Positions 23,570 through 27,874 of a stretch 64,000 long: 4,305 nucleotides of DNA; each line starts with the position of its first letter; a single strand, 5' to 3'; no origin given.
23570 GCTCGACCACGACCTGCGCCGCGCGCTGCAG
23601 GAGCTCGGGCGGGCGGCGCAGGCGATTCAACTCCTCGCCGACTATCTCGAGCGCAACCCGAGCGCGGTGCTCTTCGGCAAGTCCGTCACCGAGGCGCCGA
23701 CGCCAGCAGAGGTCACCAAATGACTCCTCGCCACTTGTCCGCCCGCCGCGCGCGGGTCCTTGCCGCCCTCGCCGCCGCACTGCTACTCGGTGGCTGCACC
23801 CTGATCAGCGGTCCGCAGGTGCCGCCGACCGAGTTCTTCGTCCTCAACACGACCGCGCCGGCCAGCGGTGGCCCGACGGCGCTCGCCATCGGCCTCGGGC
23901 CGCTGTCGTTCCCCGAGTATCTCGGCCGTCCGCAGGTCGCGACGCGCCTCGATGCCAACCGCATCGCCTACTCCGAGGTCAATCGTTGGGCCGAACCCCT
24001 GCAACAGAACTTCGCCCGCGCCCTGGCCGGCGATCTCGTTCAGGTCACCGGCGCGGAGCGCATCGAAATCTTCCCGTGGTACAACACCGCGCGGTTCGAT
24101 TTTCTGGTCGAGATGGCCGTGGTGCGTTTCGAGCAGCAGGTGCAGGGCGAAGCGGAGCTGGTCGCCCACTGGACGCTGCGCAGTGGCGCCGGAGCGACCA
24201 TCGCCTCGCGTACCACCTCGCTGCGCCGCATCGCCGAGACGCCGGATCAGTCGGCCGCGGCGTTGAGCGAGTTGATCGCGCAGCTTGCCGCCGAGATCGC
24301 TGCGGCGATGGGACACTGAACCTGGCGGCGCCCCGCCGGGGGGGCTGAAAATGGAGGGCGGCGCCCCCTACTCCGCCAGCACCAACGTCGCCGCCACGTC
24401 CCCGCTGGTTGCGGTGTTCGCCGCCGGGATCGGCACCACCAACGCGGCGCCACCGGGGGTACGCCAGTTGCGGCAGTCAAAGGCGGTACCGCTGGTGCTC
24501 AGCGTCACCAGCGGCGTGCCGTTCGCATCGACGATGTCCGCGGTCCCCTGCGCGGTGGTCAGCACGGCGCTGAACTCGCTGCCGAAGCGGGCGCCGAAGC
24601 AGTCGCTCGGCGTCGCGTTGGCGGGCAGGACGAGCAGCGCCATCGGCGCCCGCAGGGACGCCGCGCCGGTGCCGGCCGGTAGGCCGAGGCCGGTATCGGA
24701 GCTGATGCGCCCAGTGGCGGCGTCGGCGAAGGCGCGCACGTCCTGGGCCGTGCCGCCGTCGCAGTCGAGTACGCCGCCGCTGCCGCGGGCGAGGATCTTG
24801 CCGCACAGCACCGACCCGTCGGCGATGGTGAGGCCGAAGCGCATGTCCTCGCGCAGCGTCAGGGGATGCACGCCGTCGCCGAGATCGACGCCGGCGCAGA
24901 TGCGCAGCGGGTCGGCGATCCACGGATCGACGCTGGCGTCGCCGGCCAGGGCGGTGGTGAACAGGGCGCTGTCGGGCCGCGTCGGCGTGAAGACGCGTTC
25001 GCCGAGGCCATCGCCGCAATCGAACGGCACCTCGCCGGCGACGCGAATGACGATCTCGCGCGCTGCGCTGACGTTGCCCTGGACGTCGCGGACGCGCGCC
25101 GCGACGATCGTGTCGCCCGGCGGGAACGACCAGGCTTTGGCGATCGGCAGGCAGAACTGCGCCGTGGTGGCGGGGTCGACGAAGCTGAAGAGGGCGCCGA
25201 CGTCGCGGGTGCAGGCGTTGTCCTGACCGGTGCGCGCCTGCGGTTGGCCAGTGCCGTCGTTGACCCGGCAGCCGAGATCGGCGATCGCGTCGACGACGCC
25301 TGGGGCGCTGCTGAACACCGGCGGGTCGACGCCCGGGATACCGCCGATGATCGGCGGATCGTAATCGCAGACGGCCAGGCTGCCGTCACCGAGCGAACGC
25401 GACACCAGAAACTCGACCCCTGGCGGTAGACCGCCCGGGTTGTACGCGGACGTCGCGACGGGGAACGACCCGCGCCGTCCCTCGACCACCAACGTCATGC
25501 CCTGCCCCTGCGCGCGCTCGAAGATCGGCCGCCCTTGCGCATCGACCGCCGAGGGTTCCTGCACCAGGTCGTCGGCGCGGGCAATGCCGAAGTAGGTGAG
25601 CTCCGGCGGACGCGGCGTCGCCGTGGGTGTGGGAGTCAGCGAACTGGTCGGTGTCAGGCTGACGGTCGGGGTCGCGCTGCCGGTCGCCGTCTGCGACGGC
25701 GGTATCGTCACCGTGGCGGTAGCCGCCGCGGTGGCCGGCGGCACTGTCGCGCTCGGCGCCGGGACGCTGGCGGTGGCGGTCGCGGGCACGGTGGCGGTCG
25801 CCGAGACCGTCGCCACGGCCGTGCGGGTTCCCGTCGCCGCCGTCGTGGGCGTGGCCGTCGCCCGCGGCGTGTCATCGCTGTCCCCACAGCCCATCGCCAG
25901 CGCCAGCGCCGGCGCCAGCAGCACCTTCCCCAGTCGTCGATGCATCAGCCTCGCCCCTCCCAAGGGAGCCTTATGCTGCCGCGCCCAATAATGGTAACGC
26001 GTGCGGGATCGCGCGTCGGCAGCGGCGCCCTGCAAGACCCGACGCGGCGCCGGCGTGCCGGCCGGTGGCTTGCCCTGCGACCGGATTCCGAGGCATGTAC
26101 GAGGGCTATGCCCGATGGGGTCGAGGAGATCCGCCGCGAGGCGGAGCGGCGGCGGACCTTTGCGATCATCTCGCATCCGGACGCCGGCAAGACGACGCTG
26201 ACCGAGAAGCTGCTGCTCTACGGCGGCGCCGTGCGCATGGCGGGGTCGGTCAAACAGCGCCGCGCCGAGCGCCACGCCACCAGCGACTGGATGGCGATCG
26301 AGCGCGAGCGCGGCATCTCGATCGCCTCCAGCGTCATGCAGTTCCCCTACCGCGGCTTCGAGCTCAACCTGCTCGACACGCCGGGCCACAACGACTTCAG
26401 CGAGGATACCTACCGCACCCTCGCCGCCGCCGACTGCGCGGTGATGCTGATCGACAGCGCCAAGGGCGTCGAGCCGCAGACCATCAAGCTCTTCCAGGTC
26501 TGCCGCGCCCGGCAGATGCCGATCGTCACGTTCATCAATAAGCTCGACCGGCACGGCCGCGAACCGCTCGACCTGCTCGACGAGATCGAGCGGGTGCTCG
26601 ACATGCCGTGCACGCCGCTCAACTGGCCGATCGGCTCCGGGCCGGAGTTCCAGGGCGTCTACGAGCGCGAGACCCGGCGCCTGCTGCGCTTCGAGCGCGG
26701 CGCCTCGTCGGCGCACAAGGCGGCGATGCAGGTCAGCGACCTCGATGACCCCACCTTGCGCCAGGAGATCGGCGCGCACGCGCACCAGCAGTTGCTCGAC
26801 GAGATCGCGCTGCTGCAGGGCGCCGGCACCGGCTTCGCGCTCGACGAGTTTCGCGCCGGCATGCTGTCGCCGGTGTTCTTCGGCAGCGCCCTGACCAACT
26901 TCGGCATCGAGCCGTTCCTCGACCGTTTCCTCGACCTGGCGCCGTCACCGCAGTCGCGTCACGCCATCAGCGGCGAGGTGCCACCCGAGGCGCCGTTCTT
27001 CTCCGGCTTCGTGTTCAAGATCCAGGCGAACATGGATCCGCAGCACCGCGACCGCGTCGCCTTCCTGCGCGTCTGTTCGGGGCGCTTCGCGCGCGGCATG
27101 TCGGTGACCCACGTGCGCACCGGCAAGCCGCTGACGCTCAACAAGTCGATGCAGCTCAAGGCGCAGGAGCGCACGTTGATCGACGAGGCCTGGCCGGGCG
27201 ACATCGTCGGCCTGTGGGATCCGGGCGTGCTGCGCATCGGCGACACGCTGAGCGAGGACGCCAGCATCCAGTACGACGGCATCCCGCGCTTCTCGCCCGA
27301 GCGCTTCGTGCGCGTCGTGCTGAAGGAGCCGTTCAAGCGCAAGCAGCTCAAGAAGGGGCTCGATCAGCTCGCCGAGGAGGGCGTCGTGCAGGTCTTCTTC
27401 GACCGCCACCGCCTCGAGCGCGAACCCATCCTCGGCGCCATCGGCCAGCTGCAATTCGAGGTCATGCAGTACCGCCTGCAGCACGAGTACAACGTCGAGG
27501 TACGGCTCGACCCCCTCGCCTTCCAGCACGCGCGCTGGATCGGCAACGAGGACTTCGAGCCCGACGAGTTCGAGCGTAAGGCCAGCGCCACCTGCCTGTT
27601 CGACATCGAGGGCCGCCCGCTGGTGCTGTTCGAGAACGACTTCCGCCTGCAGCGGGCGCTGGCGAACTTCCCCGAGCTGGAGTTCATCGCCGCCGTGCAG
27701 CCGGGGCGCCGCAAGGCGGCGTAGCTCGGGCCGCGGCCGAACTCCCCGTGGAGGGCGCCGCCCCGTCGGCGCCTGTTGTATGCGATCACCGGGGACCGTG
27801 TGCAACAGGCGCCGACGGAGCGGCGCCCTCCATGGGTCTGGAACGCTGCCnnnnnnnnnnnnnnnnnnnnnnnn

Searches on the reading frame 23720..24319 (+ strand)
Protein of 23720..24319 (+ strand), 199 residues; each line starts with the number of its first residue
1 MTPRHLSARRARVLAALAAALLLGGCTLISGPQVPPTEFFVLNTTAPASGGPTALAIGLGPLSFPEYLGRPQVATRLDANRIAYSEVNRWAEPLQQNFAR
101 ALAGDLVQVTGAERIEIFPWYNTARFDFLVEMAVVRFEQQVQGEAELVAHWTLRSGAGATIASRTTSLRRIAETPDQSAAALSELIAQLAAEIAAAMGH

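Call 66: search_protein_families(library=pfam, proteins=[window:23720-24319:+], max_evalue=0.0001)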
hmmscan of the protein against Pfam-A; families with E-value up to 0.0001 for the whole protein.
window:23720-24319:+ (199 aa): 1 family
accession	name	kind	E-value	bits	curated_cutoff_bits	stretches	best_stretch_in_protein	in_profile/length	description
PF03886.18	ABC_trans_aux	-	1.1e-31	110.1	26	1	44-194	9-161/161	ABC-type transport auxiliary lipoprotein component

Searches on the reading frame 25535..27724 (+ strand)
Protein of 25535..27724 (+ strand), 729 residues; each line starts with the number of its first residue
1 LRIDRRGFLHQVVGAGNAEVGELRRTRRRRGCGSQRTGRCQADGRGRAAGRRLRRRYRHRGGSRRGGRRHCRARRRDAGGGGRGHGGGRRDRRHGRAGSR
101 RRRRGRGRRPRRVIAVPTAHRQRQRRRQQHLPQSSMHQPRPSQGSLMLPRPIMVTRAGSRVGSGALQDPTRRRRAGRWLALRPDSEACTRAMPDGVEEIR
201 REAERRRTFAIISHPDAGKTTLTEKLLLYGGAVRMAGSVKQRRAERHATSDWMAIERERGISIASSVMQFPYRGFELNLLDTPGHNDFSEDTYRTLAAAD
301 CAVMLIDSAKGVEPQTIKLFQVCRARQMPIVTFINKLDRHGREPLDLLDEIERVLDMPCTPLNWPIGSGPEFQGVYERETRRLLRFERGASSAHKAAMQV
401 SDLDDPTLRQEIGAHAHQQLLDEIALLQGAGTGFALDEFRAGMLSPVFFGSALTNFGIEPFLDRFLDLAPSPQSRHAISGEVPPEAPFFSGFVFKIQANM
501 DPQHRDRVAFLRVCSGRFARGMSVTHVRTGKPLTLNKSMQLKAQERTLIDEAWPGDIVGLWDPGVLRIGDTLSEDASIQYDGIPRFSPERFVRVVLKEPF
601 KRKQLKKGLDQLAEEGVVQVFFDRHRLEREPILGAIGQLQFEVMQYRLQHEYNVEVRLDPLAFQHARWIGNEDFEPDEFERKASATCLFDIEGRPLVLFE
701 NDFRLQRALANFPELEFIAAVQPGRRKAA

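Call 9: search_protein_families(library=pfam, proteins=[window:25535-27724:+], max_evalue=0.001)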
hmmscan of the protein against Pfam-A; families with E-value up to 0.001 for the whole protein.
window:25535-27724:+ (729 aa): 6 families
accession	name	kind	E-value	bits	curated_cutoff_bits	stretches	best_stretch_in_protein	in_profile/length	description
PF00009.33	GTP_EFTU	-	4.4e-52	176.8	26.5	1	205-470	2-187/188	Elongation factor Tu GTP binding domain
PF16658.11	RF3_C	-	1.3e-44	151.6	40.1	1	580-707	1-130/132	Class II release factor RF3, C-terminal domain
PF22042.2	EF-G_D2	-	2.3e-25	88.9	27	1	489-574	2-83/84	Elongation factor G domain 2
PF03144.31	GTP_EFTU_D2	-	5.3e-06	27.2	30.3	1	507-572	2-72/73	Elongation factor Tu domain 2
PF01926.29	MMR_HSR1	-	9.6e-06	26.1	21.9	1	209-336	2-113/113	50S ribosome-binding GTPase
PF14492.12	EFG_III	-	4e-05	24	27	1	594-659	10-74/75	Elongation Factor G, domain III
